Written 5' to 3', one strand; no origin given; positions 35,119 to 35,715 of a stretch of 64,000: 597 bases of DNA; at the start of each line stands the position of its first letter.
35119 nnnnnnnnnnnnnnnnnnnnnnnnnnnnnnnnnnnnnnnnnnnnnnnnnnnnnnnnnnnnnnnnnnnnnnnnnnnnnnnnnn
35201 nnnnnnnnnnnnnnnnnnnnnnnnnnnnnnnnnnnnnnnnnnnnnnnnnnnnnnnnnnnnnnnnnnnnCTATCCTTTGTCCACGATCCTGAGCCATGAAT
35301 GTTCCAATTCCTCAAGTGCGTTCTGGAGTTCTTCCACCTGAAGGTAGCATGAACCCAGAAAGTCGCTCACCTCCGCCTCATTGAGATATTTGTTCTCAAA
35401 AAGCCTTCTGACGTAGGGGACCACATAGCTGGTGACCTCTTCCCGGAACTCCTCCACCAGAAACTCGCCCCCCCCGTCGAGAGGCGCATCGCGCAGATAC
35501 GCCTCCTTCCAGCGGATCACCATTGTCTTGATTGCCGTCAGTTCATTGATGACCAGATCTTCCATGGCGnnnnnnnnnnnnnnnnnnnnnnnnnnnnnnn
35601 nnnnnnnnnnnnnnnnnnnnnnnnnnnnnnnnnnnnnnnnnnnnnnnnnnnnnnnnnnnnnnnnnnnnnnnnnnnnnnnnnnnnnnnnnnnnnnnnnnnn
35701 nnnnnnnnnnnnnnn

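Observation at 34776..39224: Six-gene operon: two translationally coupled family-III CoA-transferases plus four unrecognisable small proteins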

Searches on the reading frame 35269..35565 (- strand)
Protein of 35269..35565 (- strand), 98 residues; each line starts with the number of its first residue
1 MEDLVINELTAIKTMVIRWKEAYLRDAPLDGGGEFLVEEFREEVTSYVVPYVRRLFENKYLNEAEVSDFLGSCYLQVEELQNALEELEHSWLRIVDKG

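Call 3: search_protein_families(library=pfam, proteins=[window:35269-35565:-], max_evalue=1)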
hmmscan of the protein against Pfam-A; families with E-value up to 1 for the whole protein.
window:35269-35565:- (98 aa): 1 family
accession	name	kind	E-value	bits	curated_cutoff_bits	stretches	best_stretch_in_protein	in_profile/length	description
PF13424.12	TPR_12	-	0.069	13.8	30.1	1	53-90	34-71/77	Tetratricopeptide repeat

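Call 4: search_protein_families(library=ncbifam, proteins=[window:35269-35565:-], max_evalue=1)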
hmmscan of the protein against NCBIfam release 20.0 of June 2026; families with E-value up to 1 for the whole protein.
window:35269-35565:- (98 aa): 0 families

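Call 58: search_protein_families(library=padloc, proteins=[P0124, window:35272-35565:-], max_evalue=0.01)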
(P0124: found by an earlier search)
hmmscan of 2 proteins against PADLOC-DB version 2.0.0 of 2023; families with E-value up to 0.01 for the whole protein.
P0124 (161 aa): 0 families

window:35272-35565:- (98 aa): 0 families

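Call 67: search_protein_families(library=pfam, proteins=[L084:3-1298:+, L084:1757-1948:+, L085:8760-9323:+, L085:4526-4942:-, L085:8498-8728:+, P0356, P0367], max_evalue=0.01)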
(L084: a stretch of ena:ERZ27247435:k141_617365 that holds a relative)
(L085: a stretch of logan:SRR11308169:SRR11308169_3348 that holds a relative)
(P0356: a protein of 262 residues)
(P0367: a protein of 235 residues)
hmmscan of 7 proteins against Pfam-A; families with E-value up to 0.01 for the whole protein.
L084:3-1298:+ (431 aa): 1 family
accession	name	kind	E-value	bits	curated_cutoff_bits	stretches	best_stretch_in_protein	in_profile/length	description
PF02515.22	CoA_transf_3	-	2.7e-78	264.1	23.3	1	10-406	1-365/366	CoA-transferase family III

L084:1757-1948:+ (63 aa): 0 families

L085:8760-9323:+ (187 aa): 0 families

L085:4526-4942:- (138 aa): 0 families

L085:8498-8728:+ (76 aa): 0 families

P0356 (262 aa): 0 families

P0367 (235 aa): 1 family
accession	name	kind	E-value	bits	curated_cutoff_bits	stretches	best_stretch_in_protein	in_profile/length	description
PF06983.19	3-dmu-9_3-mt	-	8.9e-49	165.3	24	1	76-193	2-116/116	3-demethylubiquinone-9 3-methyltransferase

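Call 86: search_protein_families(library=ncbifam, proteins=[L090:11375-13045:+, L093:11907-13568:+, L093:13664-14416:+], max_evalue=1e-20)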
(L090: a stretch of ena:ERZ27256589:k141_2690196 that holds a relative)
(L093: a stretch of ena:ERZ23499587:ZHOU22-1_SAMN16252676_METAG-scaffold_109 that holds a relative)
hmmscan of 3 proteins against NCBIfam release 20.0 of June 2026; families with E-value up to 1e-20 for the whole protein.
L090:11375-13045:+ (557 aa): 76 families (the best 25 are shown)
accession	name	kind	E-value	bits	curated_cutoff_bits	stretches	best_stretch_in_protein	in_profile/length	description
NF004837.0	PRK06187.1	subfamily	1.5e-105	353.5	476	1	43-550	17-522/531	long-chain-fatty-acid--CoA ligase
NF003313.0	PRK04319.1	equivalog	2.5e-98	329.8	729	1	30-552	41-563/574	acetate--CoA ligase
TIGR02262.1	benz_CoA_lig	subfamily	4.2e-88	296.3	375.25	1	32-548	3-507/508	benzoate-CoA ligase family protein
NF047394.1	AcylCoAsynMbcS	equivalog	8e-88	295.3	850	1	57-552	39-522/525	acyl-CoA synthetase MbcS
NF006181.0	PRK08314.1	subfamily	5.3e-78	262.7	705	1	167-555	177-559/563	long-chain-fatty-acid--CoA ligase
NF053567.1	HBDA_AROS1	equivalog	2.1e-76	257.4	1000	1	31-548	11-517/523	3-hydroxybenzoate--CoA ligase HbdA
NF006182.0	PRK08316.1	subfamily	2.8e-76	257.1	663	1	43-551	20-518/523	fatty acyl-CoA synthetase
TIGR03098.1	ligase_PEP_1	hypoth_equivalog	6.4e-75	252.6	592.35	1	39-547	5-515/517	acyl-CoA ligase (AMP-forming), exosortase A system-associated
NF004114.0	PRK05605.1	equivalog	3.7e-74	250.1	766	1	169-550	191-569/575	long-chain-fatty-acid--CoA ligase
NF005702.0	PRK07514.1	subfamily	2.4e-72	244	558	1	55-550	25-500/506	malonyl-CoA synthase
NF005220.0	PRK06710.1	equivalog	1.1e-70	238.4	1116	1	192-550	203-553/563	long-chain-fatty-acid--CoA ligase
NF005947.1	PRK08008.1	equivalog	4.1e-69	233.5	651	1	59-546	37-517/518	crotonobetaine/carnitine-CoA ligase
NF001208.0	PRK00174.1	subfamily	1.1e-67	228.8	657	1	31-548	76-618/649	acetate--CoA ligase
TIGR02188.1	Ac_CoA_lig_AcsA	equivalog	4.3e-67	226.8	724.95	1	36-548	60-603/629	acetate--CoA ligase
NF005863.0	PRK07798.1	subfamily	5e-67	226.7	543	1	41-541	11-522/540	acyl-CoA synthetase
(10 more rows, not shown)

L093:11907-13568:+ (554 aa): 76 families (the best 25 are shown)
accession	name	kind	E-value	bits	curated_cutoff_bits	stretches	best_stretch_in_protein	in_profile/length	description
NF004837.0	PRK06187.1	subfamily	2.7e-108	362.5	476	1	35-549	11-523/531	long-chain-fatty-acid--CoA ligase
NF003313.0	PRK04319.1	equivalog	1.1e-90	304.6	729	1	29-548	41-561/574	acetate--CoA ligase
NF006181.0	PRK08314.1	subfamily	4.6e-89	299.2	705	1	47-551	38-557/563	long-chain-fatty-acid--CoA ligase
NF047394.1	AcylCoAsynMbcS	equivalog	4.5e-83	279.6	850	1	28-551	9-523/525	acyl-CoA synthetase MbcS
TIGR02262.1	benz_CoA_lig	subfamily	5.4e-83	279.4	375.25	1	31-546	3-507/508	benzoate-CoA ligase family protein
NF004114.0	PRK05605.1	equivalog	1e-78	265.1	766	1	170-546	193-567/575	long-chain-fatty-acid--CoA ligase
NF005702.0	PRK07514.1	subfamily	2.5e-75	253.7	558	1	48-549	18-501/506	malonyl-CoA synthase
NF001208.0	PRK00174.1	subfamily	1.1e-74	251.9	657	1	30-549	76-621/649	acetate--CoA ligase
NF006182.0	PRK08316.1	subfamily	1.9e-74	251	663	1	47-547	25-516/523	fatty acyl-CoA synthetase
TIGR02188.1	Ac_CoA_lig_AcsA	equivalog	1.5e-72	244.8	724.95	1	30-547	55-604/629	acetate--CoA ligase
TIGR03098.1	ligase_PEP_1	hypoth_equivalog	2.5e-72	244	592.35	1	45-545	12-515/517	acyl-CoA ligase (AMP-forming), exosortase A system-associated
NF053567.1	HBDA_AROS1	equivalog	1e-68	232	1000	1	31-548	12-519/523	3-hydroxybenzoate--CoA ligase HbdA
NF005220.0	PRK06710.1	equivalog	5.7e-66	222.8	1116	1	192-551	204-556/563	long-chain-fatty-acid--CoA ligase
NF004822.0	PRK06178.1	equivalog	6.1e-64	216.6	782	1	43-541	47-560/571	acyl-CoA synthetase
NF005947.1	PRK08008.1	equivalog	7.3e-62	209.6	651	1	57-542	36-515/518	crotonobetaine/carnitine-CoA ligase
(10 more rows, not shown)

L093:13664-14416:+ (251 aa): 0 families

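Call 115: search_solved_structures(query=A4, max_evalue=10)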
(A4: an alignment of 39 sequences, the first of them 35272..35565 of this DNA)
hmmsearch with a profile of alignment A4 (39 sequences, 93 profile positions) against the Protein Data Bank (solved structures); distinct sequences matched with E-value up to 10: 15.
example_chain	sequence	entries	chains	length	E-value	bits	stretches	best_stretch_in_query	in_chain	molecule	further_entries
8thb_A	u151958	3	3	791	0.048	17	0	20-64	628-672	ELG1 isoform 1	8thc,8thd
2iu1_A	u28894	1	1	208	0.064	16.5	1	29-79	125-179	EUKARYOTIC TRANSLATION INITIATION FACTOR 5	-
7xvg_B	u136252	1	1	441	0.2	14.9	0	13-41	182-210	AvrSr35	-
1mzh_A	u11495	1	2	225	0.23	14.8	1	27-79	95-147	Deoxyribose-phosphate aldolase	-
7xc2_D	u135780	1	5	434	0.47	13.8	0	13-41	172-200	Avirulence factor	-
4dpo_A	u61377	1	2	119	0.54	13.6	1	54-79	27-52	Conserved protein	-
8pj2_z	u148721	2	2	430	0.7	13.2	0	29-60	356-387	Eukaryotic translation initiation factor 5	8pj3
8oz0_H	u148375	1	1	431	0.7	13.2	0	29-60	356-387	Eukaryotic translation initiation factor 5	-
9h6y_o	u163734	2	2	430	0.73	13.2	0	29-59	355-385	Eukaryotic translation initiation factor 5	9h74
1gvn_B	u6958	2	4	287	1.3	12.4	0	34-58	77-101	ZETA | Zeta-toxin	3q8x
4jo8_A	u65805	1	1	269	1.5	12.2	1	27-69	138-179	M157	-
9s4q_Nn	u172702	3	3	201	2.8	11.3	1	1-89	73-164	Kinetochore-associated protein NNF1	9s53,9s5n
7xx2_B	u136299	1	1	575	4.5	10.6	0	13-41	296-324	AvrSr35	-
7xds_A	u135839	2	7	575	4.5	10.6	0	13-41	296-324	AvrSr35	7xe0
9gqn_A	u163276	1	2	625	5.1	10.5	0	13-41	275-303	Avirulence factor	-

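Call 116: search_protein_families(library=phrogs, proteins=[P0124, window:35272-35565:-], max_evalue=0.01)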
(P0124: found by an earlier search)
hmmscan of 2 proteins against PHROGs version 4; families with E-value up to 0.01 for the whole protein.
P0124 (161 aa): 0 families

window:35272-35565:- (98 aa): 0 families
